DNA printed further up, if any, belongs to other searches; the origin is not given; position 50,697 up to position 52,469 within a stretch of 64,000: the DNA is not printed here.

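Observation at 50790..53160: GC-rich two-gene island: 490-aa Cys-motif hypothetical protein divergent from upp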

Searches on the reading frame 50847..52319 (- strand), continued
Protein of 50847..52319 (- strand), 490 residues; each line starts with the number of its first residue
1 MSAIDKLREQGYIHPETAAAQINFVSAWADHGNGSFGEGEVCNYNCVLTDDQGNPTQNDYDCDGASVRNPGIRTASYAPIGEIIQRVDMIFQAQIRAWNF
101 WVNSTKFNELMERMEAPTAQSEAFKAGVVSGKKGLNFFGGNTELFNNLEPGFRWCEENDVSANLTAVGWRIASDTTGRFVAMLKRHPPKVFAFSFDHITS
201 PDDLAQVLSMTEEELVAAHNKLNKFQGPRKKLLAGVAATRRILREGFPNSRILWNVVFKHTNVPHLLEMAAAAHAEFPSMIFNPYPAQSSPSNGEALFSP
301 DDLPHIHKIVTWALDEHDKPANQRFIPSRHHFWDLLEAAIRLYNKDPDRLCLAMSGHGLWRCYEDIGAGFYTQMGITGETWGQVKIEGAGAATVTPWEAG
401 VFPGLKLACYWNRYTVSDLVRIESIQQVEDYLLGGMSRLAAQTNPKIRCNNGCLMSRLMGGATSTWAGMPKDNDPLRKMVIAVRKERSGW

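Call 61: search_protein_families(library=ncbifam, proteins=[L025:100-1155:+, L032:80-1477:+, L021:512-2014:+, L026:1865-3343:+, L032:3097-3756:+, L039:9109-9759:-, L022:443-2230:+, L018:2065-2718:+, L022:4346-5155:+, L039:11452-12267:-], max_evalue=0.001)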
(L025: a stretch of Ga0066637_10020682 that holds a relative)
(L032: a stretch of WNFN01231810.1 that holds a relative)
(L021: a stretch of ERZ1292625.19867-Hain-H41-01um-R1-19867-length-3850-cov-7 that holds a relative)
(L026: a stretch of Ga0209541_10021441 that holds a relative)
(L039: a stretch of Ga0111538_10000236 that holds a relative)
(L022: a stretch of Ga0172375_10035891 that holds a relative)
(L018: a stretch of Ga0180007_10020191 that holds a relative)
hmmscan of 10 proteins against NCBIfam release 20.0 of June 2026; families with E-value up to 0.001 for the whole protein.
L025:100-1155:+ (351 aa): 30 families (the best 25 are shown)
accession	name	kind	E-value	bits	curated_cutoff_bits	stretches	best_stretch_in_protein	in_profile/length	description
TIGR00857.1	pyrC_multi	subfamily_domain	5.7e-87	292.4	279.05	2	131-336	195-411/412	dihydroorotase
NF003271.0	PRK04250.1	equivalog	1.4e-81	274.2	405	1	3-349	47-402/407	dihydroorotase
NF002668.0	PRK02382.1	equivalog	1.4e-75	254.6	452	2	132-349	204-426/436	dihydroorotase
NF005751.0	PRK07575.1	equivalog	5e-74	249.3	529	2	140-342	217-428/440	dihydroorotase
NF006559.0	PRK09060.1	equivalog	4.9e-71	239.3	482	2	140-347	219-434/444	dihydroorotase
NF006688.0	PRK09236.1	equivalog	4.2e-58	197.2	535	2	141-343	222-435/444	dihydroorotase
TIGR03178.1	allantoinase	equivalog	1e-57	195.9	357.85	2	114-349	195-439/441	allantoinase AllB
NF002284.0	PRK01211.1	subfamily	1.3e-57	195.6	462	1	5-348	44-402/409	dihydroorotase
NF006837.0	PRK09357.1-2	equivalog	1.1e-53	182.4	575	2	137-338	215-426/428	dihydroorotase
NF004839.0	PRK06189.1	equivalog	1.4e-51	175.5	631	2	131-348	215-444/451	allantoinase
NF006841.0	PRK09357.2-2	equivalog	1.2e-49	169.2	640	2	137-336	209-419/421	dihydroorotase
NF058539.1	ergo_uti2_ErtD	equivalog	1.9e-47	162.2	650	2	132-349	213-445/449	hydantoin-5-propionate amidohydrolase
NF006844.0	PRK09357.2-5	equivalog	1.4e-46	159.4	701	2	146-335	223-421/422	dihydroorotase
NF006836.0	PRK09357.1-1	equivalog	1.1e-45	156.2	538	2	136-340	214-430/432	dihydroorotase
NF006839.0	PRK09357.1-4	equivalog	1.2e-44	152.6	576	2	144-335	219-421/422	dihydroorotase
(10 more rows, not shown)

L032:80-1477:+ (465 aa): 60 families (the best 25 are shown)
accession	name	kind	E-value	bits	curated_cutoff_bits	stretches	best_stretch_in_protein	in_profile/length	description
NF005751.0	PRK07575.1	equivalog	1.9e-91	306.7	529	1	25-460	11-431/440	dihydroorotase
TIGR00857.1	pyrC_multi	subfamily_domain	1.1e-88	298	279.05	1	33-451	4-411/412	dihydroorotase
NF006688.0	PRK09236.1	equivalog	1.2e-88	297.9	535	1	25-462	10-439/444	dihydroorotase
NF004839.0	PRK06189.1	equivalog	1.6e-88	297.3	631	1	24-460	10-442/451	allantoinase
NF006559.0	PRK09060.1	equivalog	1.7e-88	296.9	482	1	24-462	12-435/444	dihydroorotase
TIGR03178.1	allantoinase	equivalog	9.6e-87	291.6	357.85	1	25-461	8-437/441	allantoinase AllB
NF002668.0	PRK02382.1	equivalog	2.2e-81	273.8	452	1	35-457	14-419/436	dihydroorotase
NF058539.1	ergo_uti2_ErtD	equivalog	1.3e-75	255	650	1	20-458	4-439/449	hydantoin-5-propionate amidohydrolase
NF003271.0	PRK04250.1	equivalog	1.6e-73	247.7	405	1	21-463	5-402/407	dihydroorotase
TIGR02033.1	D-hydantoinase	equivalog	7.8e-66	222.9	393.25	1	24-459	6-447/454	dihydropyrimidinase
NF006836.0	PRK09357.1-1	equivalog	2.7e-62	210.9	538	1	36-454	18-429/432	dihydroorotase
NF058538.1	ergo_util_ErtD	equivalog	1.3e-61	208.9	600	1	21-458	4-438/446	hydantoin-5-propionate amidohydrolase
NF005960.0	PRK08044.1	equivalog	6.8e-59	199.7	688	1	26-457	12-441/453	allantoinase AllB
NF009941.0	PRK13404.1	subfamily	5.6e-58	196.7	647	1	24-458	11-453/478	dihydropyrimidinase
NF006837.0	PRK09357.1-2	equivalog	1.5e-56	191.8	575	1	30-453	14-426/428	dihydroorotase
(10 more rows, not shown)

L021:512-2014:+ (500 aa): 11 families
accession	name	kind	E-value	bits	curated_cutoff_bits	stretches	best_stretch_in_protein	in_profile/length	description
NF003037.0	PRK03932.1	equivalog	4.6e-46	157.7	414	1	8-351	124-445/451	asparagine--tRNA ligase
TIGR00457.1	asnS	equivalog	1.3e-42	146.2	342.6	1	9-349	128-447/455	asparagine--tRNA ligase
NF003483.0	PRK05159.1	equivalog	1.7e-21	76.6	353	1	15-348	135-429/438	aspartate--tRNA(Asn) ligase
TIGR00458.1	aspS_nondisc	equivalog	3.3e-16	59.3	368.4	1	17-349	133-420/428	aspartate--tRNA(Asn) ligase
NF005052.0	PRK06462.1-1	equivalog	4.4e-15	55.6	368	1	134-347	151-342/353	asparagine synthetase A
NF003671.0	PRK05294.1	equivalog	3.6e-12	44.7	599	1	369-494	931-1050/1058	carbamoyl-phosphate synthase large subunit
TIGR01369.1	CPSaseII_lrg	equivalog_domain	5.9e-11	40.7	1027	1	370-487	936-1049/1052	carbamoyl-phosphate synthase (glutamine-hydrolyzing) large subunit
NF005054.0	PRK06462.1-4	equivalog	6.6e-10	38.5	309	1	231-349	203-309/318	asparagine synthetase A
NF005055.0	PRK06462.1-5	equivalog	1.7e-06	27.3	389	1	69-348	88-331/341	asparagine synthetase A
NF005053.0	PRK06462.1-3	equivalog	8.2e-05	22.3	322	1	71-349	22-265/274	asparagine synthetase A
NF001756.1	PRK00484.1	subfamily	0.00013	20.8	468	1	62-352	213-486/488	lysine--tRNA ligase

L026:1865-3343:+ (492 aa): 9 families
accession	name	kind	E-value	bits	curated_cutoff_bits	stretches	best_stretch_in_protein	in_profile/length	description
TIGR00457.1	asnS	equivalog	2.2e-38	132.2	342.6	1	21-347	146-450/455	asparagine--tRNA ligase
NF003037.0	PRK03932.1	equivalog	2.7e-38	132.1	414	1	15-348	137-447/451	asparagine--tRNA ligase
NF003483.0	PRK05159.1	equivalog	8.3e-18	64.5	353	1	123-343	231-429/438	aspartate--tRNA(Asn) ligase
TIGR00458.1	aspS_nondisc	equivalog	9.1e-14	51.3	368.4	1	137-344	240-420/428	aspartate--tRNA(Asn) ligase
NF005052.0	PRK06462.1-1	equivalog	1.6e-13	50.4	368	1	136-342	163-342/353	asparagine synthetase A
NF003671.0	PRK05294.1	equivalog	1.4e-11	42.8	599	1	364-487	931-1048/1058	carbamoyl-phosphate synthase large subunit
TIGR01369.1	CPSaseII_lrg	equivalog_domain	4.4e-11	41.2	1027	1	366-482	937-1049/1052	carbamoyl-phosphate synthase (glutamine-hydrolyzing) large subunit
NF005054.0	PRK06462.1-4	equivalog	8.8e-10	38.1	309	1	224-344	195-309/318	asparagine synthetase A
NF005055.0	PRK06462.1-5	equivalog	5.9e-06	25.6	389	1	56-343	81-331/341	asparagine synthetase A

L032:3097-3756:+ (219 aa): 29 families (the best 25 are shown)
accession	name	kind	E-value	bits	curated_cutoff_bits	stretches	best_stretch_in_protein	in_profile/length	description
NF005302.0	PRK06833.1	equivalog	1.1e-48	165.5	264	1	1-206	1-205/214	L-fuculose-phosphate aldolase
NF005123.0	PRK06557.1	subfamily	2e-47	161.7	251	1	5-206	11-214/223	L-ribulose-5-phosphate 4-epimerase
NF053831.1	RU1PAldHalo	equivalog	1.1e-38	132.8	300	1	5-203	4-198/208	ribulose-1-phosphate aldolase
NF004527.0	PRK05874.1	equivalog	1.9e-32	112.6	308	1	8-198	9-200/218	L-fuculose-phosphate aldolase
NF006047.0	PRK08193.1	subfamily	1.8e-29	103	257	1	4-131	3-130/231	L-ribulose-5-phosphate 4-epimerase AraD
NF005984.0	PRK08087.1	subfamily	6.8e-29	101.2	264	1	9-204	9-203/215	L-fuculose-phosphate aldolase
TIGR00760.1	araD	equivalog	3.3e-26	91.9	389.1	1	3-130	2-129/228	L-ribulose-5-phosphate 4-epimerase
NF009003.0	PRK12348.1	subfamily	1.5e-25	90.2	331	1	6-130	4-128/228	L-ribulose-5-phosphate 4-epimerase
NF043034.1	OxoTetrPhDc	equivalog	1.5e-25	90.2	250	1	5-205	4-205/205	3-oxo-tetronate 4-phosphate decarboxylase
TIGR01086.1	fucA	equivalog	4.5e-25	88.6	400.25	1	16-202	15-199/214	L-fuculose-phosphate aldolase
NF040649.1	FucA_Meth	equivalog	1.1e-24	87.4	250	1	13-189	9-178/179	L-fuculose phosphate aldolase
NF006208.0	PRK08333.1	equivalog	1.4e-24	86.8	267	1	7-186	6-182/189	aldolase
NF006413.0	PRK08660.1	equivalog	5.6e-23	81.7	203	1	7-190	3-180/184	aldolase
NF009002.0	PRK12347.1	subfamily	4.2e-22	78.5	386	1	3-129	2-129/231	L-ribulose-5-phosphate 4-epimerase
NF009625.0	PRK13145.1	equivalog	5.3e-22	78.5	369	1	2-130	4-132/235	L-ribulose-5-phosphate 4-epimerase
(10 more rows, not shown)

L039:9109-9759:- (216 aa): 6 families
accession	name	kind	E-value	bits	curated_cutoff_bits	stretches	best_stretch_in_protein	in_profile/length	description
TIGR00067.1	glut_race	equivalog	9.1e-48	162.8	146.65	1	4-215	1-218/251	glutamate racemase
NF002035.0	PRK00865.1-3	equivalog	1.6e-40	139.4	328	1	3-215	5-222/267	glutamate racemase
NF002034.1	PRK00865.1-1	equivalog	2.3e-32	112.3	408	1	6-195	3-200/260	glutamate racemase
NF052483.1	racemase_CuyB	equivalog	1.5e-10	41.4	190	1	55-180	63-196/225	cysteate racemase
TIGR00035.1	asp_race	subfamily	4.3e-08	33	93.1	1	45-180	58-199/236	amino acid racemase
NF007788.0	PRK10481.1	equivalog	2.4e-06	27.5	198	1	56-199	83-212/225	hypothetical protein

L022:443-2230:+ (595 aa): 14 families
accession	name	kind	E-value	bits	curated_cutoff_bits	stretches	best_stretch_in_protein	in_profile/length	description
NF041464.1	HelD_BACSU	equivalog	2e-41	141.7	419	2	54-276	79-302/779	RNA polymerase recycling motor HelD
NF041258.1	motor_HelR_2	exception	1.8e-19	69.4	1100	2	180-269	166-253/713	RNA polymerase recycling motor ATPase HelR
TIGR01073.1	pcrA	equivalog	6.9e-19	67.7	911.2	2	533-592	547-609/725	DNA helicase PcrA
NF041254.1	motor_HelR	exception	5.9e-18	64.5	750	1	183-269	186-270/706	RNA polymerase recycling motor ATPase HelR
NF041465.1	HelD_MYCSM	equivalog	7.7e-18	63.9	1051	2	180-266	171-255/719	RNA polymerase recycling motor HelD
NF008743.0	PRK11773.1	equivalog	5.6e-17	61.4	965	1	532-591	551-613/720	DNA helicase II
TIGR01075.1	uvrD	equivalog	2.2e-15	56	1144.45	1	532-590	546-607/715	DNA helicase II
TIGR01074.1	rep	equivalog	6.6e-12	44.5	951.45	1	437-590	448-609/668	DNA helicase Rep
NF008276.0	PRK11054.1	equivalog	4.7e-09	35.3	543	0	155-276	167-284/684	DNA helicase IV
TIGR01447.1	recD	equivalog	1.3e-06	27.3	310.15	0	535-594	526-576/597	exodeoxyribonuclease V subunit alpha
NF008172.0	PRK10919.1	equivalog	1e-05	24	1168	1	533-589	550-608/673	DNA helicase Rep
NF005677.0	PRK07471.1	equivalog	0.00021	20.5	252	1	194-234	39-77/366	DNA polymerase III subunit delta'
NF006586.0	PRK09112.1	equivalog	0.00035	19.9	308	1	190-230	39-77/351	DNA polymerase III subunit delta'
NF008127.0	PRK10875.1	equivalog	0.00082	18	671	0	535-593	543-592/619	exodeoxyribonuclease V subunit alpha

L018:2065-2718:+ (217 aa): 0 families

L022:4346-5155:+ (269 aa): 6 families
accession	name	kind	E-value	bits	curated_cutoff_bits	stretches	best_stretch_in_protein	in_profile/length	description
NF040950.1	archin_ph_syn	equivalog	3.9e-18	66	180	1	14-164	3-141/191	archaetidylinositol phosphate synthase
NF045883.1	PIPSynth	equivalog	6.8e-14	52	170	1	15-159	3-140/197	phosphatidylinositol phosphate synthase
NF052561.1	PIPSynBT1523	equivalog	1.2e-06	28.4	350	1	19-155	9-145/232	hypothetical protein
NF038086.1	anchor_synt_A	exception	0.00061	19.6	200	1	72-129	34-89/222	protein sorting system archaetidylserine synthase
NF045885.1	PhCholSynBorr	equivalog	0.00074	19.4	400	1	61-114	29-83/234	phosphatidylcholine synthase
NF053678.1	ClpnSynClsA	equivalog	0.00086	19.5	240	0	72-111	32-71/180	cardiolipin synthase ClsA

L039:11452-12267:- (271 aa): 31 families (the best 25 are shown)
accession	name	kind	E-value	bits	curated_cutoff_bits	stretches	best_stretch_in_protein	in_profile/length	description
NF010787.0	PRK14191.1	equivalog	7.6e-52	176.2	423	1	1-265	1-279/285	bifunctional methylenetetrahydrofolate dehydrogenase/methenyltetrahydrofolate cyclohydrolase FolD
NF010773.0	PRK14176.1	equivalog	8.1e-50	169.8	437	1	2-266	9-286/287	bifunctional 5,10-methylene-tetrahydrofolate dehydrogenase/ 5,10-methylene-tetrahydrofolate cyclohydrolase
NF010786.0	PRK14189.1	subfamily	3.4e-49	167.4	421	1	2-267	4-282/285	bifunctional methylenetetrahydrofolate dehydrogenase/methenyltetrahydrofolate cyclohydrolase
NF010789.1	PRK14193.1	equivalog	1.1e-48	165.9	401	1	3-265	4-280/281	bifunctional methylenetetrahydrofolate dehydrogenase/methenyltetrahydrofolate cyclohydrolase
NF010783.0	PRK14186.1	equivalog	1.9e-48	165.1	333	1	2-267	3-286/297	bifunctional methylenetetrahydrofolate dehydrogenase/methenyltetrahydrofolate cyclohydrolase FolD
NF010780.0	PRK14183.1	equivalog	4.3e-48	164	480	1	1-266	1-280/283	bifunctional 5,10-methylene-tetrahydrofolate dehydrogenase/ 5,10-methylene-tetrahydrofolate cyclohydrolase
NF008058.0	PRK10792.1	equivalog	5e-48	163.5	355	1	2-265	4-281/285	bifunctional methylenetetrahydrofolate dehydrogenase/methenyltetrahydrofolate cyclohydrolase FolD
NF010785.0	PRK14188.1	subfamily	5.7e-48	163.4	396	1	2-268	4-291/297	bifunctional methylenetetrahydrofolate dehydrogenase/methenyltetrahydrofolate cyclohydrolase FolD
NF010776.0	PRK14179.1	equivalog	6.6e-48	163.3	445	1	1-268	2-283/284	bifunctional methylenetetrahydrofolate dehydrogenase/methenyltetrahydrofolate cyclohydrolase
NF010781.0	PRK14184.1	equivalog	7.6e-48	163.1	438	1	1-266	1-283/286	bifunctional 5,10-methylene-tetrahydrofolate dehydrogenase/ 5,10-methylene-tetrahydrofolate cyclohydrolase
NF010770.0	PRK14173.1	equivalog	8e-47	159.8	411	1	2-268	4-283/287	bifunctional 5,10-methylene-tetrahydrofolate dehydrogenase/ 5,10-methylene-tetrahydrofolate cyclohydrolase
NF010763.0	PRK14166.1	equivalog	5.2e-45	153.7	501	1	1-265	1-279/282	bifunctional 5,10-methylene-tetrahydrofolate dehydrogenase/ 5,10-methylene-tetrahydrofolate cyclohydrolase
NF010775.0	PRK14178.1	equivalog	6.2e-45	153.6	465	1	30-267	25-275/279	bifunctional methylenetetrahydrofolate dehydrogenase/methenyltetrahydrofolate cyclohydrolase FolD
NF010766.0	PRK14169.1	equivalog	1.4e-44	152.7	450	1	2-267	3-281/283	bifunctional methylenetetrahydrofolate dehydrogenase/methenyltetrahydrofolate cyclohydrolase FolD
NF010777.0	PRK14180.1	equivalog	1.8e-43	149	544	1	1-264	1-278/282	bifunctional 5,10-methylene-tetrahydrofolate dehydrogenase/ 5,10-methylene-tetrahydrofolate cyclohydrolase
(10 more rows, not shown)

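Call 69: search_protein_families(library=pfam, proteins=[L026:734-1735:+, L026:20-514:+, L026:4789-5286:+, L026:5532-5858:+, L026:6160-7146:-, L040:893-2209:+, L021:16-375:+, L017:3438-4241:+, L030:409-879:+, L030:87-443:+], max_evalue=0.001)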
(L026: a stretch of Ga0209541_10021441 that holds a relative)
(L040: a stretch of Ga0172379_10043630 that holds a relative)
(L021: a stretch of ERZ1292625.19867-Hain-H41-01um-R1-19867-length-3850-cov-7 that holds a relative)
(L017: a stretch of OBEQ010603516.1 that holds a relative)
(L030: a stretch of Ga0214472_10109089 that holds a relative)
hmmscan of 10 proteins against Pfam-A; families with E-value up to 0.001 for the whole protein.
L026:734-1735:+ (333 aa): 7 families
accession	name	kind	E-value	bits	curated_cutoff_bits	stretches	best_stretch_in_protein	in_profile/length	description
PF00326.27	Peptidase_S9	-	4.5e-10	39.8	22.6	1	129-332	6-211/213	Prolyl oligopeptidase family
PF12146.15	Hydrolase_4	-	6.5e-09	35.9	27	1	127-218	21-111/239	Serine aminopeptidase, S33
PF01738.24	DLH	-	3.6e-08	33.7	21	1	129-311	33-187/217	Dienelactone hydrolase family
PF02129.25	Peptidase_S15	-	2.7e-05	24.4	23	0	102-206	16-117/262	X-Pro dipeptidyl-peptidase (S15 family)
PF12697.13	Abhydrolase_6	-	9.2e-05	23.6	26.3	1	134-290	24-169/217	Alpha/beta hydrolase family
PF00561.26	Abhydrolase_1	-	0.00014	22.1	25.8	0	131-203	21-88/245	alpha/beta hydrolase fold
PF20434.5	BD-FAE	-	0.00014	21.9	26.8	0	257-291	181-215/215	BD-FAE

L026:20-514:+ (164 aa): 1 family
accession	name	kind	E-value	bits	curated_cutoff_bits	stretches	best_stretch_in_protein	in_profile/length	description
PF00156.33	Pribosyltran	-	8.3e-12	45.1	26.3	1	22-154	16-136/158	Phosphoribosyl transferase domain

L026:4789-5286:+ (165 aa): 1 family
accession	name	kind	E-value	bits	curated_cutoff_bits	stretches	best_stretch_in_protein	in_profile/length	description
PF02245.21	Pur_DNA_glyco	-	2.8e-43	147.8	27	2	7-99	1-95/181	Methylpurine-DNA glycosylase (MPG)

L026:5532-5858:+ (108 aa): 1 family
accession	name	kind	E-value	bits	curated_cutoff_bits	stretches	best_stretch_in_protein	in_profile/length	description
PF05016.21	ParE_toxin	-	2.7e-09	37.9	23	1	30-107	3-89/89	ParE toxin of type II toxin-antitoxin system, parDE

L026:6160-7146:- (328 aa): 1 family
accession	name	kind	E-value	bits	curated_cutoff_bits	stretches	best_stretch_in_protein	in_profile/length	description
PF00486.34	Trans_reg_C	-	2e-10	41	26.2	1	254-326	6-77/77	Transcriptional regulatory protein, C terminal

L040:893-2209:+ (438 aa): 3 families
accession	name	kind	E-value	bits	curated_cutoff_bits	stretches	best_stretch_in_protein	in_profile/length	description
PF01048.26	PNP_UDP_1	-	1.2e-45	156.1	25.1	1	181-418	2-232/233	Phosphorylase superfamily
PF00156.33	Pribosyltran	-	6.2e-22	78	26.3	1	33-163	14-136/158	Phosphoribosyl transferase domain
PF14681.12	UPRTase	-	0.00088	19.2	27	0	111-151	119-159/206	Uracil phosphoribosyltransferase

L021:16-375:+ (119 aa): 0 families

L017:3438-4241:+ (267 aa): 0 families

L030:409-879:+ (156 aa): 2 families
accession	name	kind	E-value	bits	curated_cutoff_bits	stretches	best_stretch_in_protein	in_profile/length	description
PF01424.28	R3H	-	3.6e-15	56.2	26.8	1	95-155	1-60/60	R3H domain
PF13083.13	KH_KhpA-B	-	1.7e-08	34.7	32.1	1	27-82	18-71/73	KhpA/KhpB, KH domain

L030:87-443:+ (118 aa): 1 family
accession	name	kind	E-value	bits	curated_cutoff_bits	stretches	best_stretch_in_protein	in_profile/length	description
PF02096.25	60KD_IMP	-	1.6e-11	44.9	35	1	15-107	91-162/163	60Kd inner membrane protein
